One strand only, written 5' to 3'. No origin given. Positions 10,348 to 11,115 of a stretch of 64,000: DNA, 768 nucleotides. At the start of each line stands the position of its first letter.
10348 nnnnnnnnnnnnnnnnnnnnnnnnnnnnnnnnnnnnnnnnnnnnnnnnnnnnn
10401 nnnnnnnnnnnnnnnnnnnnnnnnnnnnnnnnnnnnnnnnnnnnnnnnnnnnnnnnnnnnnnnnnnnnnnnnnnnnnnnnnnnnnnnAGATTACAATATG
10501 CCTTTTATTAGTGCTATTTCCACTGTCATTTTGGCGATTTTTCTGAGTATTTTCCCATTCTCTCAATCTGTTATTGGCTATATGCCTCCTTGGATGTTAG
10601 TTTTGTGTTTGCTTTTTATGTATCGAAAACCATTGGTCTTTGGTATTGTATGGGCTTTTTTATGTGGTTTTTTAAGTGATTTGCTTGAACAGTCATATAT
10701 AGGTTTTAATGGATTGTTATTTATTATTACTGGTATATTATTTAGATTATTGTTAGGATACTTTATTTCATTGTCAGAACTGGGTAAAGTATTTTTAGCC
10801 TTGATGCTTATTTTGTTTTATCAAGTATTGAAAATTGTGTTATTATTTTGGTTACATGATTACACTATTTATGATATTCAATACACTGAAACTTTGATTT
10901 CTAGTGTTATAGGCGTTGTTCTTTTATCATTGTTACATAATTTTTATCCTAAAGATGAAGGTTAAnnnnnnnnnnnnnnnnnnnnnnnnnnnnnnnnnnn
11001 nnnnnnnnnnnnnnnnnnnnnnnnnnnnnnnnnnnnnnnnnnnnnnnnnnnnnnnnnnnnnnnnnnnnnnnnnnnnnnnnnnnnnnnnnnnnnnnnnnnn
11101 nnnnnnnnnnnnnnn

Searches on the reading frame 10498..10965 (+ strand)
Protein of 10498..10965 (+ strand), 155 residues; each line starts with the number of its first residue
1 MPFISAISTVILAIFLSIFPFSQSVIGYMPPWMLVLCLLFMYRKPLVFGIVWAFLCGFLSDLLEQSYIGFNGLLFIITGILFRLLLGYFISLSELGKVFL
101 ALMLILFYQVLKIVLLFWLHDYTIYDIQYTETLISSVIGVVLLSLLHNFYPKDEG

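Call 32: search_protein_families(library=pfam, proteins=[window:10498-10965:+], max_evalue=0.00001)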
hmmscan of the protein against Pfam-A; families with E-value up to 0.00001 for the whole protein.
window:10498-10965:+ (155 aa): 1 family
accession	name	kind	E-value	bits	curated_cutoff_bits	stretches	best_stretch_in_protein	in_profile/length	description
PF04093.17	MreD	-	2e-09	38.2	24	1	2-150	6-155/158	rod shape-determining protein MreD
